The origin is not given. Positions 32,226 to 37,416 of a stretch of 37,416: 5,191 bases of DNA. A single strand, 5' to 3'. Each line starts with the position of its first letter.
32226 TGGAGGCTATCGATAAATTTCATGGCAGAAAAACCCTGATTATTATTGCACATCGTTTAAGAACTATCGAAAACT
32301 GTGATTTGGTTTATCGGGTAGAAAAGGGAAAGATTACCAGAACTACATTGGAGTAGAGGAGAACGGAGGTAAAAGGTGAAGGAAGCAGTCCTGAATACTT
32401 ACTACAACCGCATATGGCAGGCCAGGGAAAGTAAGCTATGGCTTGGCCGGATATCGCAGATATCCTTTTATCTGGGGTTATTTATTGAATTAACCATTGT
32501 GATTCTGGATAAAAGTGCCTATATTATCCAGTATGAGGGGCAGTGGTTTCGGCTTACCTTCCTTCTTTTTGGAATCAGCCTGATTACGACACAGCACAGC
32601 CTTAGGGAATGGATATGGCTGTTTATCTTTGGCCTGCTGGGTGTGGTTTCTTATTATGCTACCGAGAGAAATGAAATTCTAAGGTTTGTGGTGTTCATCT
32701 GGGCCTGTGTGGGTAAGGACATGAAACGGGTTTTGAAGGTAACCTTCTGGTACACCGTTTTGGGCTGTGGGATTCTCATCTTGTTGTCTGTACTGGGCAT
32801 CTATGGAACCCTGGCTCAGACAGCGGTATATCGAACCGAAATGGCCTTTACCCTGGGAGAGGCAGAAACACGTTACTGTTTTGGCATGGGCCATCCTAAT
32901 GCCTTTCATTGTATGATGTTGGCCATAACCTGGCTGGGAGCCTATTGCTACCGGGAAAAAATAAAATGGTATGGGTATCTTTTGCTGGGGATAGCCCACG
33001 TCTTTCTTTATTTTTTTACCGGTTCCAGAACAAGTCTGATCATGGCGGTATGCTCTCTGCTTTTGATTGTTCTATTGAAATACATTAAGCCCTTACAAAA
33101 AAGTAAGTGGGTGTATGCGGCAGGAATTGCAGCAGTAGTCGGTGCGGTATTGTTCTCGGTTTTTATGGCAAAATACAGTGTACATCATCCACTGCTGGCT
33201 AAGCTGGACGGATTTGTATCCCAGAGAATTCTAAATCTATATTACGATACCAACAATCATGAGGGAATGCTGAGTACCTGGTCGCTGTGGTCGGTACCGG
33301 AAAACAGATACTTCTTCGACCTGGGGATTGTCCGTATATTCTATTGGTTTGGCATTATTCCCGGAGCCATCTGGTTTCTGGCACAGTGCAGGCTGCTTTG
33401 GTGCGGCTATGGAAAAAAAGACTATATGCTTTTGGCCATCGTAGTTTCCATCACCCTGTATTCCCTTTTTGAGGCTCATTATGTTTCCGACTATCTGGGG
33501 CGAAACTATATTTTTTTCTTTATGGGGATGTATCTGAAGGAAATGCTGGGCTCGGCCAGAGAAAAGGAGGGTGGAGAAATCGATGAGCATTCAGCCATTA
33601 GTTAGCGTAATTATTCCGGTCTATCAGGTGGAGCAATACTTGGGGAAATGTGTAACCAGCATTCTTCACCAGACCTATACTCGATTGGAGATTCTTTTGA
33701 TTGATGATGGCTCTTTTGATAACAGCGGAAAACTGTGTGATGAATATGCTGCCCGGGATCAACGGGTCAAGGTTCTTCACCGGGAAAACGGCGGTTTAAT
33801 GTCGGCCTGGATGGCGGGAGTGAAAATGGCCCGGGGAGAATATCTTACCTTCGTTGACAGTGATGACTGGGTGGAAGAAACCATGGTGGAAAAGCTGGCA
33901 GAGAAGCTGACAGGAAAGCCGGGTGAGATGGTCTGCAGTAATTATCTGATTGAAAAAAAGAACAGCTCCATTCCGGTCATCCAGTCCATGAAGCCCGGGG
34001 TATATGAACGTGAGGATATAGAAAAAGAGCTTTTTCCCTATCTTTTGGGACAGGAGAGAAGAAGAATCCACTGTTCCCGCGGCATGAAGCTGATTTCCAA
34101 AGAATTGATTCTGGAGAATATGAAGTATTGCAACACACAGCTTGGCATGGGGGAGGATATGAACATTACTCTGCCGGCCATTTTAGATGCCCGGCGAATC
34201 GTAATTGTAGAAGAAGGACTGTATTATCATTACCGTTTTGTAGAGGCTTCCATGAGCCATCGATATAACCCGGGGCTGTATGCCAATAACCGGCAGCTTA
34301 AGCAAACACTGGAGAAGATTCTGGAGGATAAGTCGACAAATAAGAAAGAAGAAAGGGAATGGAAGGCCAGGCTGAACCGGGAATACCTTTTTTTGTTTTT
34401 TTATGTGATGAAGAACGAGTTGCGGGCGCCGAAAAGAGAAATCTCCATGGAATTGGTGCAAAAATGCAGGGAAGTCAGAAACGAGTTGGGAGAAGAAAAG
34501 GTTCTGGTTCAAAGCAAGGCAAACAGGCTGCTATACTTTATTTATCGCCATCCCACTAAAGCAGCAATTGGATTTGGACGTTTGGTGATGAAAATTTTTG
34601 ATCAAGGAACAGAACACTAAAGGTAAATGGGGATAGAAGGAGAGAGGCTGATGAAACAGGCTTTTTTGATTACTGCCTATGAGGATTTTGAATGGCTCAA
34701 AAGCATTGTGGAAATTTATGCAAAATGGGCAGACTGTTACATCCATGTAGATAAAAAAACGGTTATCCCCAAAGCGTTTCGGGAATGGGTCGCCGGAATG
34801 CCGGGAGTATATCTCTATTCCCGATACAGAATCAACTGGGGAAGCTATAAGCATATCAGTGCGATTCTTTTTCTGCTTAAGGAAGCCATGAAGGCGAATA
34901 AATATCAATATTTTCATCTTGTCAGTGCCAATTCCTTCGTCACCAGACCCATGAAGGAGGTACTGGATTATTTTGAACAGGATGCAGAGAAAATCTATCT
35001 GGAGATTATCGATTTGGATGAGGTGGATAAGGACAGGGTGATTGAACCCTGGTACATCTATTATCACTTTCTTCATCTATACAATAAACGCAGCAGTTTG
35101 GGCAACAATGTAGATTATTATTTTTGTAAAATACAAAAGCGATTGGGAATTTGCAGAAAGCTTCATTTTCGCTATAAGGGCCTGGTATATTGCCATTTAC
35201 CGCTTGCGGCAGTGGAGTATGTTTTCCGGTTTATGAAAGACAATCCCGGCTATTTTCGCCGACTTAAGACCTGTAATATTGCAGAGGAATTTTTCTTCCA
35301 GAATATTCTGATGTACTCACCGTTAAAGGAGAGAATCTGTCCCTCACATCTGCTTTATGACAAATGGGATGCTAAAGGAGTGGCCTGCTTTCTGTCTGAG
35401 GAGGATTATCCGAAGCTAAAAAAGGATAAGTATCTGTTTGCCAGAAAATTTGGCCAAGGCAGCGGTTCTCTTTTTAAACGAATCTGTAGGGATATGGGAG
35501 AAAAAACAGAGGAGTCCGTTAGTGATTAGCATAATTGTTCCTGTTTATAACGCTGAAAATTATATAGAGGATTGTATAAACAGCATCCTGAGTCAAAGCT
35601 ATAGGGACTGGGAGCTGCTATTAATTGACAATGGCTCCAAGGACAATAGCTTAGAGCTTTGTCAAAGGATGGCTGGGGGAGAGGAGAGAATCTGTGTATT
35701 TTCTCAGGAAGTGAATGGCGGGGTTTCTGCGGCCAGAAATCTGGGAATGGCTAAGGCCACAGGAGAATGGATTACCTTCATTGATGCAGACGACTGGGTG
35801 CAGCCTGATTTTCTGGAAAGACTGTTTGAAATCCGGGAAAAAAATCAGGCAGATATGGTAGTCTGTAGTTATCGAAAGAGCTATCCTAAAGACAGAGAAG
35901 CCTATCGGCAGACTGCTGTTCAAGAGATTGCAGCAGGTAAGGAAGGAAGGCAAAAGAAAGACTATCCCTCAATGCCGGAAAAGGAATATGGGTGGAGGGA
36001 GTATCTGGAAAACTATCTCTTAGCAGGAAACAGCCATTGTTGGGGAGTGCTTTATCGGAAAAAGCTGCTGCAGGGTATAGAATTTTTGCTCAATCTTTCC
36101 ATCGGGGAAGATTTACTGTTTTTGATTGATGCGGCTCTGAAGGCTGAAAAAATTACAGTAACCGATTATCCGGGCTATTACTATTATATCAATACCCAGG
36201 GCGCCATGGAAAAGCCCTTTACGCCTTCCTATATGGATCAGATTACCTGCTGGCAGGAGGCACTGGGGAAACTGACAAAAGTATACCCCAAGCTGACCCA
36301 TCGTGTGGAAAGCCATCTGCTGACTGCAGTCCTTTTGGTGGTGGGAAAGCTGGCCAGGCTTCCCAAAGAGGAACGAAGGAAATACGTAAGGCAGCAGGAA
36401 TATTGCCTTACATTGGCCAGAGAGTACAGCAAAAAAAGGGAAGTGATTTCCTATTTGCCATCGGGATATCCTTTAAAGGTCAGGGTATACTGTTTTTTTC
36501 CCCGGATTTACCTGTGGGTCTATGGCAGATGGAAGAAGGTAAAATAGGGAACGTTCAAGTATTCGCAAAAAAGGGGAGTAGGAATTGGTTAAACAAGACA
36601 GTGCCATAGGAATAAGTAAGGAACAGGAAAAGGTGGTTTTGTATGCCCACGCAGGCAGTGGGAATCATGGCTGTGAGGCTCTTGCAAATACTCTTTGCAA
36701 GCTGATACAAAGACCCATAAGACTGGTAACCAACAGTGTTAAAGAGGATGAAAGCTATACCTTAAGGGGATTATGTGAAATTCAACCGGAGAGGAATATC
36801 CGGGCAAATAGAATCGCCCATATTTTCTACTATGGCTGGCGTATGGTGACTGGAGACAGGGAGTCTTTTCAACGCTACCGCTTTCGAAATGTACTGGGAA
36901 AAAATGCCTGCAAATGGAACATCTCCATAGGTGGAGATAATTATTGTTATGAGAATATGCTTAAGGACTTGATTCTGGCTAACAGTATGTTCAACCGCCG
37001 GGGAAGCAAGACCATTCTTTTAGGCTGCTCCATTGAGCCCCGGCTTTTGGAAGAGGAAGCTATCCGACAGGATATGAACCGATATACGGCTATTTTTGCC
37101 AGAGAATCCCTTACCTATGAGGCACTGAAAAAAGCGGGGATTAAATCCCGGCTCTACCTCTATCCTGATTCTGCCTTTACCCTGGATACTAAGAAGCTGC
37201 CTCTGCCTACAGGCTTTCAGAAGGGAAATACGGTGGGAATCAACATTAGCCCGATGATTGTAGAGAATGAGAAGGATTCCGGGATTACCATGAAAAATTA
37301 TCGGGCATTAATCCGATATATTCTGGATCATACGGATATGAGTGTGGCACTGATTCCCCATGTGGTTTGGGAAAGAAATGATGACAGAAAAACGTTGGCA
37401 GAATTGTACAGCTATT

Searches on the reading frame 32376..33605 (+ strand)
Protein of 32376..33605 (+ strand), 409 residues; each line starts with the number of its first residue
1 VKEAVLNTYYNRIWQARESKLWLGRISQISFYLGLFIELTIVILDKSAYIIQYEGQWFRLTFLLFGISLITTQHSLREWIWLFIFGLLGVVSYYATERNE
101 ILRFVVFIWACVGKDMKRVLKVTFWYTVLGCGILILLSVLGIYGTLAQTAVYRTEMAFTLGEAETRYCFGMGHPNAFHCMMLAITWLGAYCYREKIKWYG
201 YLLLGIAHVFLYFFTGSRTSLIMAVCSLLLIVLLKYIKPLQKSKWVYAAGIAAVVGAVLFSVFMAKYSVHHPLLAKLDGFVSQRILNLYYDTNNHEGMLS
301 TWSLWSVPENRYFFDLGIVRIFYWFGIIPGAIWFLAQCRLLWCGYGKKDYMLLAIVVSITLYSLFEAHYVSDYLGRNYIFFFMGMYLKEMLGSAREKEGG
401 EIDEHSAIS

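Call 6: search_protein_families(library=pfam, proteins=[window:32376-33605:+])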
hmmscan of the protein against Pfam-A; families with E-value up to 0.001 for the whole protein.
window:32376-33605:+ (409 aa): 0 families

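Call 32: search_protein_families(library=ncbifam, proteins=[window:32376-33605:+], max_evalue=0.001)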
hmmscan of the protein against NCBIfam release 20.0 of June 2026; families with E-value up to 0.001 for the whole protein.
window:32376-33605:+ (409 aa): 1 family
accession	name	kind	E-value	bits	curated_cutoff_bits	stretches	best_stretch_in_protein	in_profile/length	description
TIGR04370.1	glyco_rpt_poly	subfamily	6.4e-06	25.4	40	1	81-263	52-233/396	oligosaccharide repeat unit polymerase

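Call 62: search_protein_families(library=pfam, proteins=[window:32376-33605:+], max_evalue=1)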
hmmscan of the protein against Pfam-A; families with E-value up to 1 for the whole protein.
window:32376-33605:+ (409 aa): 1 family
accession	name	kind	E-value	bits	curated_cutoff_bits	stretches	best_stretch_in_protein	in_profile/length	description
PF04932.20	Wzy_C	-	0.018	15.3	31.7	1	209-272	7-69/149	O-Antigen ligase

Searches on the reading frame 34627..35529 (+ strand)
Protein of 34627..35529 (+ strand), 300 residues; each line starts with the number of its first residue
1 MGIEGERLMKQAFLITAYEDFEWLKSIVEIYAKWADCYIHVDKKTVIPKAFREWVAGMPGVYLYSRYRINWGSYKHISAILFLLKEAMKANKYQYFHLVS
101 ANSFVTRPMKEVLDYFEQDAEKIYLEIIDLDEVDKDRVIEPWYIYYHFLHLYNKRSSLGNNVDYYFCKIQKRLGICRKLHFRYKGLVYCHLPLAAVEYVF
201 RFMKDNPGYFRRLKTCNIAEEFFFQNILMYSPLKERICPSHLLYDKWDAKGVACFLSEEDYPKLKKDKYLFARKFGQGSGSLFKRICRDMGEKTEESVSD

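Call 6: search_protein_families(library=pfam, proteins=[window:34627-35529:+])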
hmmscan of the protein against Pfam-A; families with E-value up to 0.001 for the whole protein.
window:34627-35529:+ (300 aa): 1 family
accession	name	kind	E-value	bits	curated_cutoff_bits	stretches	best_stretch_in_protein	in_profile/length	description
PF02485.27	Branch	-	1.5e-09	38.2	23.4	1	12-251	2-230/250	Core-2/I-Branching enzyme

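Call 79: find_encoding_contigs(protein=window:34627-35529:+, flank=10000, max_places=2)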
Protein window:34627-35529:+ (300 aa): no gene with exactly this product is on record in the collection.

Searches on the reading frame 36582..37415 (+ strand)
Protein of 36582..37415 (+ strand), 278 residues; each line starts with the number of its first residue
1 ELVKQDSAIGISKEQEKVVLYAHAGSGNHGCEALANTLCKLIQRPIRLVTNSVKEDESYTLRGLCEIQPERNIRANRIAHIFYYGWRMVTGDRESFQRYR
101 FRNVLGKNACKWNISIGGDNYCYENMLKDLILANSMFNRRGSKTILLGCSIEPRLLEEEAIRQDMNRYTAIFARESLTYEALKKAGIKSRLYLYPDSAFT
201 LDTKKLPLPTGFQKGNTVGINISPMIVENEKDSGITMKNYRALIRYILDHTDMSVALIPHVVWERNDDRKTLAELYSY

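Call 84: search_protein_families(library=pfam, proteins=[window:36582-37415:+], max_evalue=0.001)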
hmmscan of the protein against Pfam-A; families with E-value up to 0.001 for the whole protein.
seq(278 aa): 1 family
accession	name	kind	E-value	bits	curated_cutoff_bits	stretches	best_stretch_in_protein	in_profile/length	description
PF04230.19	PS_pyruv_trans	-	8.1e-15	55.9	25.3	1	115-274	65-223/280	Polysaccharide pyruvyl transferase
